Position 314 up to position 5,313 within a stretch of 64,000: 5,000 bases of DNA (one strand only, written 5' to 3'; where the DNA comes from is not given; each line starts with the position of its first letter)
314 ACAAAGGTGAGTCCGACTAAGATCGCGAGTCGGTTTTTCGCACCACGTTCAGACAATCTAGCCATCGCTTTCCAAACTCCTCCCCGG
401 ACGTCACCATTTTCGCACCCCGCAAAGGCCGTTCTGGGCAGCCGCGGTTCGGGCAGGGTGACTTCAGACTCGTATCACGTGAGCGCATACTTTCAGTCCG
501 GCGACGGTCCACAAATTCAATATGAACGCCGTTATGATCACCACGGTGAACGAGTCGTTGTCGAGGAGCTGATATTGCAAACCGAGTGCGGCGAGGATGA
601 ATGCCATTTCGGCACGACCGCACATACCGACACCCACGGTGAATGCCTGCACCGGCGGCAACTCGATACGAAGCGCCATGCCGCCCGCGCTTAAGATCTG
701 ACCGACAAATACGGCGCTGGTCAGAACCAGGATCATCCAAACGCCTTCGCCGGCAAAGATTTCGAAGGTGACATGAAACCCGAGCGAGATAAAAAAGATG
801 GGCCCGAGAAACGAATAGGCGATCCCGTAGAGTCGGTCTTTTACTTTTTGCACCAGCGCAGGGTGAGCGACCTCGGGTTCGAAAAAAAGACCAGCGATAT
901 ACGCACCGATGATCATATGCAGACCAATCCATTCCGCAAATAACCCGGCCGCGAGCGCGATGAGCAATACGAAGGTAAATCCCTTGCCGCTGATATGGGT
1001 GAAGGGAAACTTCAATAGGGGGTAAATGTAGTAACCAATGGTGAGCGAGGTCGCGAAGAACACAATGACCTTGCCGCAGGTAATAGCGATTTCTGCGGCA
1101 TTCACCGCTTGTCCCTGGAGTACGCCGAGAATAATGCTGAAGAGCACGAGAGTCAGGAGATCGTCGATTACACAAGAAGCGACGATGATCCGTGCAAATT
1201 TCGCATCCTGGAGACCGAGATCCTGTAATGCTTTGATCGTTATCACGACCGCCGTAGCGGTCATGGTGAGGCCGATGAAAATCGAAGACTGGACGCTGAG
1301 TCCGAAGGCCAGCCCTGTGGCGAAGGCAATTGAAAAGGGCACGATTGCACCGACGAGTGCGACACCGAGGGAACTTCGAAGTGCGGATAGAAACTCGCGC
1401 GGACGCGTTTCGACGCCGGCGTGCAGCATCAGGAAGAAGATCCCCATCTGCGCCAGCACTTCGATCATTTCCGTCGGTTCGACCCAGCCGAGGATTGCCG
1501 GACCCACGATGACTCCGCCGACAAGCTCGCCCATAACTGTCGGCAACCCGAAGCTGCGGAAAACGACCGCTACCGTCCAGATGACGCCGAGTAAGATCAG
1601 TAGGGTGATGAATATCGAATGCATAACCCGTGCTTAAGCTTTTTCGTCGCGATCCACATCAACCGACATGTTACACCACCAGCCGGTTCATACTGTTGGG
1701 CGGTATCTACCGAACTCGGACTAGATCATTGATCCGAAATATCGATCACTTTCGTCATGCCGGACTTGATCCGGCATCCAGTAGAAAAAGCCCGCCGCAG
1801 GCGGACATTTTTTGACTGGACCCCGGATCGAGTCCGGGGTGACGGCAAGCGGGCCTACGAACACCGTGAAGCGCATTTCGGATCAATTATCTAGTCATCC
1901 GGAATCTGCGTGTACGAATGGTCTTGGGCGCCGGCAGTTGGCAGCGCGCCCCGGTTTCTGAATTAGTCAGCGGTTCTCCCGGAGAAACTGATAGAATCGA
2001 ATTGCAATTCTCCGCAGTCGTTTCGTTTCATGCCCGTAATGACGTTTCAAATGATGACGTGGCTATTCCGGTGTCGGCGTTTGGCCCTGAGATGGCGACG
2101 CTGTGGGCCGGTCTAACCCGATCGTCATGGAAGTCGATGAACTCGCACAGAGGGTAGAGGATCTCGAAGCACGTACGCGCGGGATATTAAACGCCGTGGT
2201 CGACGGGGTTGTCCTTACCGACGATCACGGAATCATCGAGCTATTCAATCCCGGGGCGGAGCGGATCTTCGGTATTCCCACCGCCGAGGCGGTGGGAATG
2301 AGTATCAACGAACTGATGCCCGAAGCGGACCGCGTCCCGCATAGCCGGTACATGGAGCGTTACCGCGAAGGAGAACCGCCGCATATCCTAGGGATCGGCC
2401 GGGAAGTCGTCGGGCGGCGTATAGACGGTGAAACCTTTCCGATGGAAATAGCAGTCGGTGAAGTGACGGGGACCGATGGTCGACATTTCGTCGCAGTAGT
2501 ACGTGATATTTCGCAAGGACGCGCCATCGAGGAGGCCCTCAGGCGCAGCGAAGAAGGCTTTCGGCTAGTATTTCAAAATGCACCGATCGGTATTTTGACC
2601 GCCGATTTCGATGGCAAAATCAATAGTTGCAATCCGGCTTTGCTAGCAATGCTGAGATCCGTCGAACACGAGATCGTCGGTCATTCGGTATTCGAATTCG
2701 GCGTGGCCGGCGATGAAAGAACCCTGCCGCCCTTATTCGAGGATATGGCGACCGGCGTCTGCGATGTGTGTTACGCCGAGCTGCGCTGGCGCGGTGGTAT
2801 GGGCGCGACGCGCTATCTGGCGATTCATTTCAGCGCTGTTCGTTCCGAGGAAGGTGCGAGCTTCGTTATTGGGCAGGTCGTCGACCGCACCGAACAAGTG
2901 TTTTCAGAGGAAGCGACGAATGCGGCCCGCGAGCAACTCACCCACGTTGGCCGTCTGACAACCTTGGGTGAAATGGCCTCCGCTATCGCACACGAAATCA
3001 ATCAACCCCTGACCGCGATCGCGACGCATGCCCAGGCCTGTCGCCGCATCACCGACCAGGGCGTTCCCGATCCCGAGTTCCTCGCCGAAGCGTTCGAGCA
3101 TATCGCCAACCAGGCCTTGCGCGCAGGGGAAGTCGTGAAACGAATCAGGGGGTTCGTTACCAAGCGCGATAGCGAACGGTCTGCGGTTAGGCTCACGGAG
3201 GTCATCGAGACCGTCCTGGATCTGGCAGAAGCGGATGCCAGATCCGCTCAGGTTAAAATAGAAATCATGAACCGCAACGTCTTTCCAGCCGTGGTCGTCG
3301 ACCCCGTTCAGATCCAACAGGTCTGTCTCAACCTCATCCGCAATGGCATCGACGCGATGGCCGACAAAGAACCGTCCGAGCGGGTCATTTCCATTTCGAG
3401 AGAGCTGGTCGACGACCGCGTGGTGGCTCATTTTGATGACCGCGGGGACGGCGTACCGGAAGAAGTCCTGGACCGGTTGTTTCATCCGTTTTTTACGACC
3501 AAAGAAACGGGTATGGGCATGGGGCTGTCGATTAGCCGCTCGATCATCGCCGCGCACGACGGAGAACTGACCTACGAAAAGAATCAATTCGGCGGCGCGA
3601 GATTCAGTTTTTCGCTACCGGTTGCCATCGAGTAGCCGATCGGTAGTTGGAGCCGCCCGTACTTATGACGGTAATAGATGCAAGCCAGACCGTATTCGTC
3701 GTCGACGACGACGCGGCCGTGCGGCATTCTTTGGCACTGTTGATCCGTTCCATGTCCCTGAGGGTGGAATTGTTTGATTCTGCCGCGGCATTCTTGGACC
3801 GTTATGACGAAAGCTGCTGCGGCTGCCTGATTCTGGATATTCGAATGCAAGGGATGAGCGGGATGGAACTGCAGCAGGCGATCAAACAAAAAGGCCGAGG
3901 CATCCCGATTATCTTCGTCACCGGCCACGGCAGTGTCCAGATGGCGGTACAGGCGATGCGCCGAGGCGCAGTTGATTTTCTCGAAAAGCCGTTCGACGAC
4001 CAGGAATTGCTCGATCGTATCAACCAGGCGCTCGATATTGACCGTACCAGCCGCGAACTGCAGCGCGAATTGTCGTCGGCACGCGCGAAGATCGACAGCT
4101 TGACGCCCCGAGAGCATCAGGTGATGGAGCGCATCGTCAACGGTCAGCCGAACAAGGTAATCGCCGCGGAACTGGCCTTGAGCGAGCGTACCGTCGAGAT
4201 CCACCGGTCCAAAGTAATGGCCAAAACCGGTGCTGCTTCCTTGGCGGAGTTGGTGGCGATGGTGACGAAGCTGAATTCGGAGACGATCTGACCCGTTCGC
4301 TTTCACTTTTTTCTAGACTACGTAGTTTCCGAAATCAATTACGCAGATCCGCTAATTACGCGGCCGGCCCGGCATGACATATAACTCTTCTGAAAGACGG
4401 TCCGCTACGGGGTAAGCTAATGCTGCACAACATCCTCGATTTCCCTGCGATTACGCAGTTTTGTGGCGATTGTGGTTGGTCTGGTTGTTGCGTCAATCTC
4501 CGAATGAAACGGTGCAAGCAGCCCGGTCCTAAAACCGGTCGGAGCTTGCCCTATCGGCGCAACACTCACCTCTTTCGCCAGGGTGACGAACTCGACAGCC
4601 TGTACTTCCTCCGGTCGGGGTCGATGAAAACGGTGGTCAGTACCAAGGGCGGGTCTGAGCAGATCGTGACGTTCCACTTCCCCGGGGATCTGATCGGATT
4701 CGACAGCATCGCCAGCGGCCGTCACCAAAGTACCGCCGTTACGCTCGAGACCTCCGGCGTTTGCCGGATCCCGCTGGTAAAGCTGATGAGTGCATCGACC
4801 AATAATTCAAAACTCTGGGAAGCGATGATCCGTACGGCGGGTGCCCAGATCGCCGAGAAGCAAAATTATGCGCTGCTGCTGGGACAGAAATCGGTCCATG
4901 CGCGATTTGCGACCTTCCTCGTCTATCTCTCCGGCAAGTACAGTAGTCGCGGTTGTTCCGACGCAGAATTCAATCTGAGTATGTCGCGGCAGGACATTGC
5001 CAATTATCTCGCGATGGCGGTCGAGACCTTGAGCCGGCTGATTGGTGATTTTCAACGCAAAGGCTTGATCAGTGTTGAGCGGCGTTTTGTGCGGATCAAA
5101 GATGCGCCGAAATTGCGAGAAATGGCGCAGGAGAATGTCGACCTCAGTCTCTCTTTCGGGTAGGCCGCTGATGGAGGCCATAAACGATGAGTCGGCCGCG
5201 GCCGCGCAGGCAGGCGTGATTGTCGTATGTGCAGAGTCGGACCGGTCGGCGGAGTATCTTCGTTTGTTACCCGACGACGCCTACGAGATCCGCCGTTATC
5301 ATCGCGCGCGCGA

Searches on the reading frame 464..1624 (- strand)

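Call 12: search_protein_families(library=pfam, proteins=[window:464-1624:-], max_evalue=0.0001)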
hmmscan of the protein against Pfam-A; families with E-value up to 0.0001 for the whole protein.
window:464-1624:- (386 aa): 1 family
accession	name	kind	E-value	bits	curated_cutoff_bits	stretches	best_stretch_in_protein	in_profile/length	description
PF00999.27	Na_H_Exchanger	-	5.4e-55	187.2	26.2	1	16-369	9-361/375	Sodium/hydrogen exchanger, transmembrane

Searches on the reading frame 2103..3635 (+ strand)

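Call 12: search_protein_families(library=pfam, proteins=[window:2103-3635:+], max_evalue=0.0001)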
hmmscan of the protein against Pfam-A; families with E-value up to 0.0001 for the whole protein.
window:2103-3635:+ (510 aa): 6 families
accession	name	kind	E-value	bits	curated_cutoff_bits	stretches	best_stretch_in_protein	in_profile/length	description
PF00989.32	PAS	-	1.2e-23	83.7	22.6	1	24-136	2-113/113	PAS fold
PF02518.31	HATPase_c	-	7.2e-22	78.4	26.4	1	400-508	2-110/111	Histidine kinase-, DNA gyrase B-, and HSP90-like ATPase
PF13426.13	PAS_9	-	1.9e-21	76.7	27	2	34-138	2-103/103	PAS domain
PF08448.16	PAS_4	-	3e-14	53.6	23.1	1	29-138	1-107/110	PAS fold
PF13188.13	PAS_8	-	4.9e-14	52.1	21.8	2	24-80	2-55/65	PAS domain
PF00512.31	HisKA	-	4.1e-12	46.4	26.9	1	288-351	2-60/66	His Kinase A (phospho-acceptor) domain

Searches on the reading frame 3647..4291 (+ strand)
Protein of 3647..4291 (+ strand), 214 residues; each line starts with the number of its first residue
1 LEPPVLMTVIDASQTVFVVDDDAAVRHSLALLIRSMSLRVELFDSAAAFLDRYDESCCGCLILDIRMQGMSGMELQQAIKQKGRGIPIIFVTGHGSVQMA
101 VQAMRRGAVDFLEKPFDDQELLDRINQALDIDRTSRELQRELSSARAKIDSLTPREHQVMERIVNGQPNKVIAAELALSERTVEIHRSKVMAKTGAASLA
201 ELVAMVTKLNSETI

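Call 12: search_protein_families(library=pfam, proteins=[window:3647-4291:+], max_evalue=0.0001)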
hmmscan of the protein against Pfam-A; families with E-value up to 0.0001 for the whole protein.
window:3647-4291:+ (214 aa): 4 families
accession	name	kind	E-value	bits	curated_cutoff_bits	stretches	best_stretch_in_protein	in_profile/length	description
PF00072.30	Response_reg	-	3.7e-30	104.8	30.2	1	16-126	1-111/111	Response regulator receiver domain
PF00196.25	GerE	-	1.5e-19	69.8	23.5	1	150-206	1-57/57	Bacterial regulatory proteins, luxR family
PF08281.18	Sigma70_r4_2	-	2.8e-05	24.1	25.7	1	146-192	5-52/54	Sigma-70, region 4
PF06490.17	FleQ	-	8.7e-05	23.3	22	0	16-128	2-106/108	Flagellar regulatory protein FleQ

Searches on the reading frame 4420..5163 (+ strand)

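Call 12: search_protein_families(library=pfam, proteins=[window:4420-5163:+], max_evalue=0.0001)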
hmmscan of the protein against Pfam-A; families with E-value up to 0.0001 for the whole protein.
window:4420-5163:+ (247 aa): 3 families
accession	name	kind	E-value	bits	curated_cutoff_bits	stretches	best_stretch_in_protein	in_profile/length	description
PF13545.12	HTH_Crp_2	-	3e-17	62.8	27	1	161-235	1-70/70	Crp-like helix-turn-helix domain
PF00027.35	cNMP_binding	-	8.9e-17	61.3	27.5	1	45-123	4-83/89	Cyclic nucleotide-binding domain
PF00325.26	Crp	-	7.4e-15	54.8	21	1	186-217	1-32/32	Bacterial regulatory proteins, crp family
